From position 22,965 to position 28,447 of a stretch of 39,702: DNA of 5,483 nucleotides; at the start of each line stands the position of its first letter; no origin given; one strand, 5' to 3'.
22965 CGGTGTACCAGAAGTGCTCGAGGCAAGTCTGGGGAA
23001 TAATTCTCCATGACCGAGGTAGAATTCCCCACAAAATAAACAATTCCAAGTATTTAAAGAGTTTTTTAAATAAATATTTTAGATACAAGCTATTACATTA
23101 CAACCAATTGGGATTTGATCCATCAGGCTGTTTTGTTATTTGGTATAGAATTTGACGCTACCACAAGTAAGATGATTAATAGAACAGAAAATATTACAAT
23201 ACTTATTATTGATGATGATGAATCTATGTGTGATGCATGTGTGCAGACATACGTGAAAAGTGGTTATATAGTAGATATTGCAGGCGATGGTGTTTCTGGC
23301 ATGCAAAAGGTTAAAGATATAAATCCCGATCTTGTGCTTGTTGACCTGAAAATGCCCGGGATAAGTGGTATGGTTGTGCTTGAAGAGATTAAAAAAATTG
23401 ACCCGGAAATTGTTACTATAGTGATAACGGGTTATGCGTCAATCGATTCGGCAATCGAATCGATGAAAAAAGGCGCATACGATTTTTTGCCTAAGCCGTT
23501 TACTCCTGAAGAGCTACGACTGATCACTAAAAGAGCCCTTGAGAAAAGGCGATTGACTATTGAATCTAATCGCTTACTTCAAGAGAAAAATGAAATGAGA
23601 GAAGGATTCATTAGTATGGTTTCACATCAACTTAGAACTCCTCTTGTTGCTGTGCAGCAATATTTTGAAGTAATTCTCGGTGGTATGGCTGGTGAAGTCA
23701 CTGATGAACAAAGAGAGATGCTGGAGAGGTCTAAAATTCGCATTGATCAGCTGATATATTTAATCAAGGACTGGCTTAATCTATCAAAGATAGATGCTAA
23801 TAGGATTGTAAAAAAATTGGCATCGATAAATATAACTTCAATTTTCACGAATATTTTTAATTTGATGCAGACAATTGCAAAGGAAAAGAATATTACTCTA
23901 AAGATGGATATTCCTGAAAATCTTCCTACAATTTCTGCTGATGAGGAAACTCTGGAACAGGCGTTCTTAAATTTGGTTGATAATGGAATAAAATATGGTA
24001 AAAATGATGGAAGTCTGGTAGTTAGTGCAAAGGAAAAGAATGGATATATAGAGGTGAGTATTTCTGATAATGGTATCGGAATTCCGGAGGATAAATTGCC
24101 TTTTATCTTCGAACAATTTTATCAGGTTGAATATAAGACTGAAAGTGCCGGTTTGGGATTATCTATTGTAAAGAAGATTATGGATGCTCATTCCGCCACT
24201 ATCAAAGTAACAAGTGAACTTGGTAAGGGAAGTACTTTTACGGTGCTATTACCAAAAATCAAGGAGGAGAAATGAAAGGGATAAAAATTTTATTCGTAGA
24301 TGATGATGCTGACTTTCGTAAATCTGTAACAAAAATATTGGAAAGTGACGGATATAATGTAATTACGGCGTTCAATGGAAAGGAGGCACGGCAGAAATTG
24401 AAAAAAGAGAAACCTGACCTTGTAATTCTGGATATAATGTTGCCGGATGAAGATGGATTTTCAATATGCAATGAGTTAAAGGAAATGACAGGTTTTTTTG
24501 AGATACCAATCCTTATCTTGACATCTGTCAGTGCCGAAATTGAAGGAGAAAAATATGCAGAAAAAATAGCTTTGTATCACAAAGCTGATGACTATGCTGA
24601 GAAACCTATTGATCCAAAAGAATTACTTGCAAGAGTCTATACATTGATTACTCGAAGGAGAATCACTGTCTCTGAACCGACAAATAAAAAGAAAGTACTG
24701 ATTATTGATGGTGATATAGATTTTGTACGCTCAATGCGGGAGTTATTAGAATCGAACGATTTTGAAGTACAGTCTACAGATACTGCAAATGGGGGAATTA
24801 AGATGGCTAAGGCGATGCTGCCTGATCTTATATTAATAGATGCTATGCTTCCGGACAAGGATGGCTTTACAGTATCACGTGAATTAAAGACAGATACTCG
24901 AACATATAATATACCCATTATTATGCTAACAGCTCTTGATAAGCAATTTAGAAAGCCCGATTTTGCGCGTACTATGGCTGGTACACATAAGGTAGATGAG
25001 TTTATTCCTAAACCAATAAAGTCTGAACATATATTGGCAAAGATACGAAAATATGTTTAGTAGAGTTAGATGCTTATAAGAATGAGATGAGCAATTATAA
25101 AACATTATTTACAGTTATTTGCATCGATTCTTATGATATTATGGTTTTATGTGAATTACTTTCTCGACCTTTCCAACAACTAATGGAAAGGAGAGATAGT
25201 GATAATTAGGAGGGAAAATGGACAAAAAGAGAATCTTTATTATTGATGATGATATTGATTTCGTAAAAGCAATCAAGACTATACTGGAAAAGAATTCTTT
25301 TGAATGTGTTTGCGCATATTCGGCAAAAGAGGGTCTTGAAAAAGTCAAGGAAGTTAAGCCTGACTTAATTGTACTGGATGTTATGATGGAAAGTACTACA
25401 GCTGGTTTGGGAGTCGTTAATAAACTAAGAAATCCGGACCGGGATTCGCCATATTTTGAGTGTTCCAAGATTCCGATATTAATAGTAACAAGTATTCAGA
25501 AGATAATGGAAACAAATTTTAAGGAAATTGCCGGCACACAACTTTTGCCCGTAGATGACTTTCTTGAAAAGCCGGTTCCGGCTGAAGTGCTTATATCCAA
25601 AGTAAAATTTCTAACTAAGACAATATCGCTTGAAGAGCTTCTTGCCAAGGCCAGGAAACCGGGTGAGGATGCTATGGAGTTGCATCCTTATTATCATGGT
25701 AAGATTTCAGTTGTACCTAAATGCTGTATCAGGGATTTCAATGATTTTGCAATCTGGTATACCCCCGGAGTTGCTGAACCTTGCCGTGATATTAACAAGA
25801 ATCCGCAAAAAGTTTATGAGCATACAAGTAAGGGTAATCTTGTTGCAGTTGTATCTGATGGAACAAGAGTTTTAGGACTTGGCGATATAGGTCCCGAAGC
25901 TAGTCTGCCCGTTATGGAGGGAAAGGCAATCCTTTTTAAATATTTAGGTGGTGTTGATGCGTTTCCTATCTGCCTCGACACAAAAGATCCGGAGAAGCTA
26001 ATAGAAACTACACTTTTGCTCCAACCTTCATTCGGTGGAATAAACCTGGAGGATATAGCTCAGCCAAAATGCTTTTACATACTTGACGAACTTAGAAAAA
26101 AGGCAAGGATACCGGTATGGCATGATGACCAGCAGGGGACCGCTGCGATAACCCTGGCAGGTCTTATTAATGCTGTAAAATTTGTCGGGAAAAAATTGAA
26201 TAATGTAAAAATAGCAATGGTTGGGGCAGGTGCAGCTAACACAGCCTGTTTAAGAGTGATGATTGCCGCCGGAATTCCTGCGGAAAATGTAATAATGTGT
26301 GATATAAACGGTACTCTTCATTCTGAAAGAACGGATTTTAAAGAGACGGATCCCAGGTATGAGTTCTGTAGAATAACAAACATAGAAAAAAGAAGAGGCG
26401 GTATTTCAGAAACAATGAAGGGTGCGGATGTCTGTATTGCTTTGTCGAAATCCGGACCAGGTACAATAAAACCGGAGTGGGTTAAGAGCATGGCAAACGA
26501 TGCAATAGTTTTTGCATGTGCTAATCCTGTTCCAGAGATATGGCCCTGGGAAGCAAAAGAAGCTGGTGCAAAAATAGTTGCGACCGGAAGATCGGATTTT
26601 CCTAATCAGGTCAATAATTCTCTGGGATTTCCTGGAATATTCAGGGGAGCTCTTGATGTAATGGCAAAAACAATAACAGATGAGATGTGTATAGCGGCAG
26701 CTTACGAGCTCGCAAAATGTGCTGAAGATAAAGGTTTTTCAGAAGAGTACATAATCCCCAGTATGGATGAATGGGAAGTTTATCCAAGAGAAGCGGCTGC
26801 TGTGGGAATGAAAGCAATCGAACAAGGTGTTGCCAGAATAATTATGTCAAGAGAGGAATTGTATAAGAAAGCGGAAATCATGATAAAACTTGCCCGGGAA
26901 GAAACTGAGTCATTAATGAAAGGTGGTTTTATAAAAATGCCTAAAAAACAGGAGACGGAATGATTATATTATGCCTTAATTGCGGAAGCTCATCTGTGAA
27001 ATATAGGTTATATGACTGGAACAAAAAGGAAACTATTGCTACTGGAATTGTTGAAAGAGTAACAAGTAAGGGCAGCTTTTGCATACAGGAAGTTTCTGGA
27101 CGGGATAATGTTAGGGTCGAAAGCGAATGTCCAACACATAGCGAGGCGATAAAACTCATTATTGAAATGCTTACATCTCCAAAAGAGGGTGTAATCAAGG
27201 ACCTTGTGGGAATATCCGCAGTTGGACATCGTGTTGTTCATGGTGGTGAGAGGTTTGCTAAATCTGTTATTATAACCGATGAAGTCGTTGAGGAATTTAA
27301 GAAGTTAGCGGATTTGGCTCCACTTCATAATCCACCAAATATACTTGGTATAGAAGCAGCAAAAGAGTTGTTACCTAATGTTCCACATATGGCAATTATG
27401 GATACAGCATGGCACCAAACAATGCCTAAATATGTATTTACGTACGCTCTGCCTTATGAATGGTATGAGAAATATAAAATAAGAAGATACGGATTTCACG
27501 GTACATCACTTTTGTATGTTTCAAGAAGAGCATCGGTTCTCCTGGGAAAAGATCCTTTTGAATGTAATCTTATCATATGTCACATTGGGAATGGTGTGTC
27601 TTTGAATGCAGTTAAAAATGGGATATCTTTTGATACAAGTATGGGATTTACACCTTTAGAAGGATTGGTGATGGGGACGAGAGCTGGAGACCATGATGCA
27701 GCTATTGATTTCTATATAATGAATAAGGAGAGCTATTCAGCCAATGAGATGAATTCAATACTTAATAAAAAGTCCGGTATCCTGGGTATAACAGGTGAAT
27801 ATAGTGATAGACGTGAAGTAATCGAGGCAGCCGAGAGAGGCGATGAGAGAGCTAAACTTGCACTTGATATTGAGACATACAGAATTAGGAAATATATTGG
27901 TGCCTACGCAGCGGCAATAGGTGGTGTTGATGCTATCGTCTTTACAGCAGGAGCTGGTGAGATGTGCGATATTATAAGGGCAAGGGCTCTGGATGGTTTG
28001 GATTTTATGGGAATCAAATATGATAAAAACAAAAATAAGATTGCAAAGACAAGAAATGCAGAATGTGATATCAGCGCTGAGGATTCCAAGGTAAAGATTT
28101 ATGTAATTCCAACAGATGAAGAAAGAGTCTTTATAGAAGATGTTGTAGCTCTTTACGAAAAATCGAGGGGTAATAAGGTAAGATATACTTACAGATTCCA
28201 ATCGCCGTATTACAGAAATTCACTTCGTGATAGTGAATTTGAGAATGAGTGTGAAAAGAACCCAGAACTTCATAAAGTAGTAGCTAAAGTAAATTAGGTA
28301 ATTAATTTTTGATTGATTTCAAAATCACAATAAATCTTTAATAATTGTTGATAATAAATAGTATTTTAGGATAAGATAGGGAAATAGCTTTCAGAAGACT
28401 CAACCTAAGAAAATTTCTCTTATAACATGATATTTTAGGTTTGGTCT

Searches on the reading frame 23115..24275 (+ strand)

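Call 9: search_protein_families(library=pfam, proteins=[window:23115-24275:+], max_evalue=0.00001)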
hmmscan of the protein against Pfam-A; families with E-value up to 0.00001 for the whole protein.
window:23115-24275:+ (386 aa): 3 families
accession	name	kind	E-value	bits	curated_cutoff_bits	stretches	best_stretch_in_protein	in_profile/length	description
PF02518.31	HATPase_c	-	9.1e-28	97.4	26.4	1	276-381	2-109/111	Histidine kinase-, DNA gyrase B-, and HSP90-like ATPase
PF00072.30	Response_reg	-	4.2e-26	91.7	30.2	1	29-135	1-107/111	Response regulator receiver domain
PF00512.31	HisKA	-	3.6e-13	49.8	26.9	1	162-228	2-65/66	His Kinase A (phospho-acceptor) domain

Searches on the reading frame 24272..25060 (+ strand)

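Call 9: search_protein_families(library=pfam, proteins=[window:24272-25060:+], max_evalue=0.00001)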
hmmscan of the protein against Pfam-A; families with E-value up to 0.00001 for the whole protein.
window:24272-25060:+ (262 aa): 1 family
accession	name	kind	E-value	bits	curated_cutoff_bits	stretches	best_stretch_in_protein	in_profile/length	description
PF00072.30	Response_reg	-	9.2e-45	151.8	30.2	2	6-122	1-110/111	Response regulator receiver domain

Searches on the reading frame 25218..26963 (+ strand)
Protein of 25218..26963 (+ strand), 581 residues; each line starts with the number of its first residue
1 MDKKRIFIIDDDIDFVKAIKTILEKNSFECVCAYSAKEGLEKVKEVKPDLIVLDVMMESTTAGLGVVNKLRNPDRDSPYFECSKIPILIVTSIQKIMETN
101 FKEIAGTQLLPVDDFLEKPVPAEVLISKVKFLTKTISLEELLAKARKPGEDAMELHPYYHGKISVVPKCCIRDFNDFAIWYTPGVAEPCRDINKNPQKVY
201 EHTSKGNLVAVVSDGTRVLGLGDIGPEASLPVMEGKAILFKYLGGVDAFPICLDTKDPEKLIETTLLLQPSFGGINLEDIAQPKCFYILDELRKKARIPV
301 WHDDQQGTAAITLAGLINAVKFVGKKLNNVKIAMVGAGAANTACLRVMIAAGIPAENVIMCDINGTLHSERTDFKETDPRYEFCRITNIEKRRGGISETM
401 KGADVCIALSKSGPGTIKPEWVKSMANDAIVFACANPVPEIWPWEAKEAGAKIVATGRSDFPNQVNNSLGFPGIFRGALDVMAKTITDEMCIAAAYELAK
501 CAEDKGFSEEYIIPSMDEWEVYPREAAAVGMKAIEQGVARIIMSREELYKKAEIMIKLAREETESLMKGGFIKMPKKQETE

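Call 9: search_protein_families(library=pfam, proteins=[window:25218-26963:+], max_evalue=0.00001)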
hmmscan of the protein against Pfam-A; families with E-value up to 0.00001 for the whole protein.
window:25218-26963:+ (581 aa): 3 families
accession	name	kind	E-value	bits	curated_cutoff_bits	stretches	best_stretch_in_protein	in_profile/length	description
PF00390.24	malic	-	4.8e-29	101.9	23.1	1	162-293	3-182/182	Malic enzyme, N-terminal domain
PF03949.21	Malic_M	-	6.3e-23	81.8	23.5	1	306-521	2-244/258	Malic enzyme, NAD binding domain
PF00072.30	Response_reg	-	3.9e-15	56.4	30.2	1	6-129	1-110/111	Response regulator receiver domain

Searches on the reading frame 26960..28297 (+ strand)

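Call 9: search_protein_families(library=pfam, proteins=[window:26960-28297:+], max_evalue=0.00001)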
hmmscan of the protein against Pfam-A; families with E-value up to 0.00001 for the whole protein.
window:26960-28297:+ (445 aa): 1 family
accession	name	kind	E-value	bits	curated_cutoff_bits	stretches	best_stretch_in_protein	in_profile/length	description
PF00871.23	Acetate_kinase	-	9.2e-143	476.1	22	1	3-391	2-390/392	Acetokinase family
